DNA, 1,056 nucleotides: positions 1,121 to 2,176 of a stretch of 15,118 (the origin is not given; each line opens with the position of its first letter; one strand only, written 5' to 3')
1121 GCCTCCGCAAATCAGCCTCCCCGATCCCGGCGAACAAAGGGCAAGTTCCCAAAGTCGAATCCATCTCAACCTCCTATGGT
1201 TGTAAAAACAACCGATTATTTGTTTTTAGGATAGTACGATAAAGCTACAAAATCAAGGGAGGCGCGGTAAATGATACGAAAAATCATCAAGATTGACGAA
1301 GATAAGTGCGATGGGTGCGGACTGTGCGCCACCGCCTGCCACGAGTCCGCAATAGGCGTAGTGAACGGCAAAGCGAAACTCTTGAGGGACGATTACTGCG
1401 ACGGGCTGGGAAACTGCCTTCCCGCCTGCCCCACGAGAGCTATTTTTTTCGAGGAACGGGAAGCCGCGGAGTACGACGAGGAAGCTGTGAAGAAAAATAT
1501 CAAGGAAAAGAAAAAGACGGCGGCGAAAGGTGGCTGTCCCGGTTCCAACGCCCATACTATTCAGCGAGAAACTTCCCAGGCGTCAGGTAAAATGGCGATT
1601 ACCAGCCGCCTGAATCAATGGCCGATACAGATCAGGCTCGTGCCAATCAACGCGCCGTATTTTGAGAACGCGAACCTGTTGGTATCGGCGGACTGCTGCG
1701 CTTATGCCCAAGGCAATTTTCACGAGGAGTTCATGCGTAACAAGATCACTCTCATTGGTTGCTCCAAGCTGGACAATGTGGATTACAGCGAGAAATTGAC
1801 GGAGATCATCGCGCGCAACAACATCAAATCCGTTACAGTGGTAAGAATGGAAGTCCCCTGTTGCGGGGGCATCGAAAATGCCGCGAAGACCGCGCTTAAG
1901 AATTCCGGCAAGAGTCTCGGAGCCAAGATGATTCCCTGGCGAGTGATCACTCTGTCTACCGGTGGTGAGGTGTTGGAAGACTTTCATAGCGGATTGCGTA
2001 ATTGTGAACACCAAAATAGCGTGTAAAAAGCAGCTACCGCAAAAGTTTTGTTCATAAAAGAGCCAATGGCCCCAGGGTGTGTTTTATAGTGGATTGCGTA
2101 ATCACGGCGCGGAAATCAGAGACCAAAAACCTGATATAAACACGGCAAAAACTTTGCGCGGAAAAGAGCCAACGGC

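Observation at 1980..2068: Repeat element supplies the 3' end (last ~15 codons and stop) of the ferredoxin/MvhD-like CDS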

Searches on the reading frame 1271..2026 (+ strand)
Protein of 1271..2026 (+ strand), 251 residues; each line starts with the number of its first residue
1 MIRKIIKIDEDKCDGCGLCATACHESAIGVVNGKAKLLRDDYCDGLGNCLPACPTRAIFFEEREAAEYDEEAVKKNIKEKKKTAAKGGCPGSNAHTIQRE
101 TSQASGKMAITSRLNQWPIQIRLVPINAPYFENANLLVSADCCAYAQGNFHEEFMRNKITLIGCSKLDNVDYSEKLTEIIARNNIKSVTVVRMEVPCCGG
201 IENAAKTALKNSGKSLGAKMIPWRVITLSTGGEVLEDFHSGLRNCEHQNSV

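Call 9: search_protein_families(library=pfam, proteins=[window:1271-2026:+])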
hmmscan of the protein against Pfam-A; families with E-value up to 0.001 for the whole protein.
window:1271-2026:+ (251 aa): 10 families
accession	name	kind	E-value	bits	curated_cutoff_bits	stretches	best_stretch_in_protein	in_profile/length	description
PF00037.32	Fer4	-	4.6e-11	42.5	21.1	1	6-23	1-18/24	4Fe-4S binding domain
PF12837.12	Fer4_6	-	2.1e-09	37.3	25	1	5-28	1-24/24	4Fe-4S binding domain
PF14697.11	Fer4_21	-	1.7e-08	34.9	35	1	7-58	2-57/59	4Fe-4S dicluster domain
PF12838.12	Fer4_7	-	5.4e-08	33.6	27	1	12-57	1-52/52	4Fe-4S dicluster domain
PF13237.11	Fer4_10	-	7.5e-08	32.6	25.5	1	6-54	2-53/53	4Fe-4S dicluster domain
PF13187.11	Fer4_9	-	2.3e-05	24.8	27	1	12-58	1-52/52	4Fe-4S dicluster domain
PF12797.12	Fer4_2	-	7.1e-05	23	24.5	1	5-24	2-21/22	4Fe-4S binding domain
PF25160.1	LdpA_Fe-S-bd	-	7.1e-05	22.9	27.6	0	39-58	24-43/49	LdpA Fe-S cluster-binding domain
PF13484.11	Fer4_16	-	0.0002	22.5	30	0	45-83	4-47/66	4Fe-4S double cluster binding domain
PF13459.11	Fer4_15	-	0.00029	21.9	22.4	0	6-38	1-33/66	4Fe-4S single cluster domain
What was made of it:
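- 1271..2026 (+): CDS of a 251-aa 4Fe-4S dicluster protein (N-terminal 2x[4Fe-4S] domain plus a Cys-rich C-terminal domain). It is divergent from a Crp/Fnr regulator gene (522..1184, - strand). Pfam Fer4 families: call 9.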

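Call 11: find_homologous_proteins(query=window:1271-2023:+, max_evalue=1e-10)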
Query window:1271-2023:+ (251 aa): 8000 proteins with E <= 1e-10 among 8000 candidates; the best 120 are listed.
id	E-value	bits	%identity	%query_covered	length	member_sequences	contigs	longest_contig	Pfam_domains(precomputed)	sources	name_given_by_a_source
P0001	2.2e-167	573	100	100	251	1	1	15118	PF14697.12,PF12837.13,PF00037.33,PF12838.13,PF13237.12,PF13187.12,PF27217.1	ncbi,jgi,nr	ncbi:MAG: 4Fe-4S binding protein [Synergistaceae bacterium]|jgi:ferredoxin|nr:4Fe-4S binding protein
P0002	1.3e-117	410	76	94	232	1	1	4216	PF14697.12,PF12797.13,PF12837.13,PF00037.33,PF12838.13,PF25160.2,PF13237.12,PF27217.1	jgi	jgi:NAD-dependent dihydropyrimidine dehydrogenase PreA subunit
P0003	4.6e-117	408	76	94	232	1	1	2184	PF14697.12,PF12797.13,PF12837.13,PF00037.33,PF12838.13,PF25160.2,PF13237.12,PF27217.1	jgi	jgi:ferredoxin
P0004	9.6e-117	407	76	95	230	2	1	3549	PF14697.12,PF12797.13,PF12837.13,PF00037.33,PF12838.13,PF25160.2,PF13237.12,PF13187.12,PF27217.1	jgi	jgi:ferredoxin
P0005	4.3e-116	405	76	94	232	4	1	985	PF14697.12,PF12797.13,PF12837.13,PF00037.33,PF12838.13,PF13237.12,PF27217.1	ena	-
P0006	3.9e-115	402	78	94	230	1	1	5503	PF14697.12,PF12797.13,PF12837.13,PF00037.33,PF12838.13,PF25160.2,PF13237.12,PF27217.1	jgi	jgi:ferredoxin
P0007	4.0e-115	402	76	94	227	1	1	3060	PF14697.12,PF12797.13,PF12837.13,PF00037.33,PF12838.13,PF25160.2,PF13237.12,PF27217.1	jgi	jgi:ferredoxin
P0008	6.6e-113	394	74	94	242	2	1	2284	PF14697.12,PF12837.13,PF00037.33,PF12838.13,PF25160.2,PF13237.12,PF13187.12,PF27217.1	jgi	jgi:ferredoxin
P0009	6.8e-113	394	75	94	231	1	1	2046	PF14697.12,PF12797.13,PF12837.13,PF00037.33,PF12838.13,PF13237.12,PF13187.12,PF27217.1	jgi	jgi:ferredoxin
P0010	1.3e-112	393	73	95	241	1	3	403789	PF14697.12,PF12797.13,PF12837.13,PF00037.33,PF12838.13,PF25160.2,PF13237.12,PF13187.12,PF27217.1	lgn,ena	-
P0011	1.5e-112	393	73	95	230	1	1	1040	PF14697.12,PF12797.13,PF12837.13,PF00037.33,PF12838.13,PF25160.2,PF13237.12,PF13187.12,PF27217.1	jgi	jgi:ferredoxin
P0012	4.7e-112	391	75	94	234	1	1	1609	PF14697.12,PF12797.13,PF12837.13,PF00037.33,PF12838.13,PF13237.12,PF13187.12,PF27217.1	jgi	jgi:ferredoxin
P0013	6.3e-112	391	-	-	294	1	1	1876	PF14697.12,PF12797.13,PF12837.13,PF00037.33,PF13484.12,PF12838.13,PF25160.2,PF13237.12,PF13187.12,PF27217.1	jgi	-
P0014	9.0e-112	391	75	95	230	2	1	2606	PF14697.12,PF12837.13,PF00037.33,PF12838.13,PF25160.2,PF13237.12,PF13187.12,PF27217.1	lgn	-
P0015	3.0e-111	389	75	94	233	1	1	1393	PF14697.12,PF12837.13,PF00037.33,PF12838.13,PF13237.12,PF13187.12,PF27217.1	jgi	jgi:Fe-S-cluster-containing hydrogenase component 2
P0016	8.6e-111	387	76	94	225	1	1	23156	PF14697.12,PF12797.13,PF12837.13,PF00037.33,PF12838.13,PF13237.12,PF13187.12,PF27217.1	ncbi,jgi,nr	ncbi:MAG: 4Fe-4S binding protein [Synergistaceae bacterium]|jgi:ferredoxin|nr:4Fe-4S binding protein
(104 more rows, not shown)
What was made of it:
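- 1271..2026 (+): The protein is 100% identical to a database protein named '4Fe-4S binding protein [Synergistaceae bacterium]' on a 15118-nt contig (call 11).
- The window is a 15-kb MAG contig (call 11).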

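Call 14: find_encoding_contigs(protein=P0016, flank=6000, max_places=3)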
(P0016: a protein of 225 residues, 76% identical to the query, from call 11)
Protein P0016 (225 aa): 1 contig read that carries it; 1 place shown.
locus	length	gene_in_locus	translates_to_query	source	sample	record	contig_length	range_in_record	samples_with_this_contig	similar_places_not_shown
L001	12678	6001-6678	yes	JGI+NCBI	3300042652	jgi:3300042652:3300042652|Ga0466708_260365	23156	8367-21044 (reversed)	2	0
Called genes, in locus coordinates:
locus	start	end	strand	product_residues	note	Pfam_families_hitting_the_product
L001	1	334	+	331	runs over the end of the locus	PF00532:Peripla_BP_1 (weak), PF13407:Peripla_BP_4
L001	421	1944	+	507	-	PF00005:ABC_tran, PF13304:AAA_21 (faint), PF00005:ABC_tran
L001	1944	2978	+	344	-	PF02653:BPD_transp_2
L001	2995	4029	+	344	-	PF02653:BPD_transp_2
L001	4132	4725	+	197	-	PF01380:SIS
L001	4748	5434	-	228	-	PF00027:cNMP_binding, PF13545:HTH_Crp_2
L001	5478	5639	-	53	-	-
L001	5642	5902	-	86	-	-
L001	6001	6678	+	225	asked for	PF00037:Fer4 (weak), PF12797:Fer4_2 (faint), PF12837:Fer4_6 (weak), PF13187:Fer4_9 (faint), PF13237:Fer4_10 (weak), PF14697:Fer4_21, PF12838:Fer4_7, PF27217:AF_0155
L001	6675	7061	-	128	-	PF01219:DAGK_prokar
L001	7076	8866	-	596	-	-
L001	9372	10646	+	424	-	-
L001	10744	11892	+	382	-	PF03739:LptF_LptG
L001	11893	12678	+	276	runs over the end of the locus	PF17930:LpxI_N, PF06230:LpxI_C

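Call 15: find_encoding_contigs(protein=P0002, flank=4000, max_places=3)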
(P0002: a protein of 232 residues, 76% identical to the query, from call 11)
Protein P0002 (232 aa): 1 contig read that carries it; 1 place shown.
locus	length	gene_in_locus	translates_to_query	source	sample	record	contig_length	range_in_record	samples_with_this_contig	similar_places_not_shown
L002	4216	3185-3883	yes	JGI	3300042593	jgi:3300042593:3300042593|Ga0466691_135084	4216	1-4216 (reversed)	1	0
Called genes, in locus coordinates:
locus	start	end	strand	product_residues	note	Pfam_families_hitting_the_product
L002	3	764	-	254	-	?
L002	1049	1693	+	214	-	PF00730:HhH-GPD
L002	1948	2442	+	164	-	PF13302:Acetyltransf_3, PF00583:Acetyltransf_1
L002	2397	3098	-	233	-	PF00027:cNMP_binding, PF13545:HTH_Crp_2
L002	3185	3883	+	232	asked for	PF00037:Fer4 (weak), PF12797:Fer4_2 (weak), PF12837:Fer4_6 (weak), PF13237:Fer4_10, PF14697:Fer4_21, PF25160:LdpA_Fe-S-bd (faint), PF12838:Fer4_7, PF27217:AF_0155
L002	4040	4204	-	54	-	-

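Call 52: predict_structure(alignment_id=A1)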
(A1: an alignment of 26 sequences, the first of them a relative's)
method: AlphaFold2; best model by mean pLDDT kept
length: 251 residues; sequences in the alignment: 26
mean_pLDDT: 55.0   pTM: 0.39
mean pLDDT of the five models: 55.0, 49.7, 49.6, 48.9, 40.8
residues with pLDDT >= 90: 3; 70-90: 42; 50-70: 113; < 50: 93
segments of 3 or more residues with pLDDT < 50: 44-48, 83-124, 140-143, 146-148, 163-169, 193-199, 216-224, 237-251
pLDDT, mean of each block of 10 residues (from residue 1): 75 83 71 79 50 77 64 64 35 32 28 29 48 59 50 59 49 66 68 45 65 51 51 53 27 30
secondary structure, 60 per line:
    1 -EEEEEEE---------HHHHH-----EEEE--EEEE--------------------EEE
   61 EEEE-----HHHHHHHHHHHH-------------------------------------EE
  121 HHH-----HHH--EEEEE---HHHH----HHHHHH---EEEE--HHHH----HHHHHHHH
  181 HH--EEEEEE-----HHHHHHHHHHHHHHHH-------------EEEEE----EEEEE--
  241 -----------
elements in order: E2-8 H18-22 E28-31 E34-37 E58-64 H70-81 E134-138 H142-145 H150-155 E159-162 H165-168 H173-182 E185-190 H196-211 E225-229 E234-238
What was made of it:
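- The structural model of the protein is too poor (mean pLDDT 55) to say anything about the tail (call 52).
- Tried and rejected: That is too poor to judge whether the tail is exposed, so no fold search was run (call 52).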

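Call 59: find_encoding_contigs(protein=P0006, flank=3000, max_places=2)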
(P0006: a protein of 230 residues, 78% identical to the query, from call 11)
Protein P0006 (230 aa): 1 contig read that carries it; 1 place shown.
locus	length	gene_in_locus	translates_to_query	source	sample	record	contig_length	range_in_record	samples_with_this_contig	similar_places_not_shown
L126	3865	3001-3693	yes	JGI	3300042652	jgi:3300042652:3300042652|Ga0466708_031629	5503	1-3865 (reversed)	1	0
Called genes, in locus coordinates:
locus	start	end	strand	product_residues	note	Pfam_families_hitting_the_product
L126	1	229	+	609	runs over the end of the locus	PF13558:SbcC_Walker_B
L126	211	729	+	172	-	-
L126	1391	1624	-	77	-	PF24741:AlkZ-rel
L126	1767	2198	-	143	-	PF24741:AlkZ-rel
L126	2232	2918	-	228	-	PF00027:cNMP_binding, PF13545:HTH_Crp_2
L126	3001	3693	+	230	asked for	PF00037:Fer4 (weak), PF12797:Fer4_2 (weak), PF12837:Fer4_6 (weak), PF13237:Fer4_10 (faint), PF14697:Fer4_21, PF25160:LdpA_Fe-S-bd (faint), PF12838:Fer4_7 (weak), PF27217:AF_0155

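Call 60: find_encoding_contigs(protein=P0004, flank=3000, max_places=2)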
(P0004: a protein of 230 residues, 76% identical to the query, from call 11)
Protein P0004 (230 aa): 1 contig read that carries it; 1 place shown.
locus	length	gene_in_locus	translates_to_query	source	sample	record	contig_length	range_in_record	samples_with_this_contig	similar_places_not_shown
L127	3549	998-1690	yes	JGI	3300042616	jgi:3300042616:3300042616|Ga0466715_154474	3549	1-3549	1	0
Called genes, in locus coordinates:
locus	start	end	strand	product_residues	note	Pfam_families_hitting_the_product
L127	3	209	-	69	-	?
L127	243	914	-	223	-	PF00027:cNMP_binding, PF13545:HTH_Crp_2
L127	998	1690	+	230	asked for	PF00037:Fer4 (weak), PF12797:Fer4_2 (weak), PF12837:Fer4_6 (weak), PF13237:Fer4_10 (weak), PF14697:Fer4_21, PF25160:LdpA_Fe-S-bd (faint), PF12838:Fer4_7, PF27217:AF_0155, +1 more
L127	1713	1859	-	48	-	-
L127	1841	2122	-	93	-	-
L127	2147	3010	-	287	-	PF08346:AntA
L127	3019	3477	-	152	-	PF03374:ANT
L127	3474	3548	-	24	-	?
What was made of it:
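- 1271..2026 (+): The crp-fd divergent pair is conserved in L001, L002, L126 and L127 (calls 14, 15, 59, 60).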

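Call 71: search_protein_families(library=ncbifam, proteins=[window:1271-2026:+], max_evalue=0.001)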
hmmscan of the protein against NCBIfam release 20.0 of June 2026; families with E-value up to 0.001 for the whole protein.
window:1271-2026:+ (251 aa): 37 families (the best 25 are shown)
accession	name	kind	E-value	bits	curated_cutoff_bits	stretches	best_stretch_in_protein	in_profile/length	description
NF040770.1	hetero_SS_HdrA2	exception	2.4e-09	35.9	1100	1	7-83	573-643/777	CoB-CoM heterodisulfide reductase HdrA2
TIGR02179.1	PorD_KorD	subfamily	3.8e-09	36.5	60.05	1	8-61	22-75/78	2-oxoacid:acceptor oxidoreductase, delta subunit, pyruvate/2-ketoisovalerate family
TIGR03294.1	FrhG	equivalog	1.2e-08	35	245.5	1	8-64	171-225/228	coenzyme F420 hydrogenase subunit gamma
NF045766.1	PhenlGlyoxDHPadI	equivalog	2.4e-08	33.1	700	1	5-109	80-179/443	NADH-dependent phenylglyoxylate dehydrogenase subunit beta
TIGR01944.1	rnfB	subfamily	3.8e-08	33.1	68.7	1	3-76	105-177/190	RnfABCDGE type electron transport complex subunit B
NF040864.1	HgcB_ferredoxin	equivalog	5.7e-08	32.5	99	1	6-61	9-64/93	mercury methylation ferredoxin HgcB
NF038196.1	ferrodoxin_EFR1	subfamily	6.1e-08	33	75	1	7-64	181-235/242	EFR1 family ferrodoxin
TIGR02700.1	flavo_MJ0208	hypoth_equivalog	2.3e-07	30.3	251.35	1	7-59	144-195/234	dihydromethanopterin reductase (acceptor)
NF007202.0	PRK09623.1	equivalog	2.4e-07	31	166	1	7-63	47-103/105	3-methyl-2-oxobutanoate dehydrogenase subunit delta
NF007203.0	PRK09624.1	equivalog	3.5e-07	30.4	171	1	7-59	47-99/105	pyuvate ferredoxin oxidoreductase subunit delta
NF040684.1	PorD_Arch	equivalog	4.9e-07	29.7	120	1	8-60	29-81/85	pyruvate synthase subunit PorD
NF003475.0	PRK05113.1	equivalog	1.3e-06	28.4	203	1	3-64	105-166/190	electron transport complex subunit RsxB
NF005506.0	PRK07118.1-5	equivalog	2e-06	27.4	388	1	13-89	143-218/279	Fe-S cluster domain-containing protein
NF043069.1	T4HPD_activ_SAM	equivalog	4.7e-06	26.2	425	1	4-77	44-113/299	trans-4-hydroxy-L-proline dehydratase activase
TIGR02912.1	sulfite_red_C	equivalog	5.4e-06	25.6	324.1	1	7-59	165-219/314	sulfite reductase subunit C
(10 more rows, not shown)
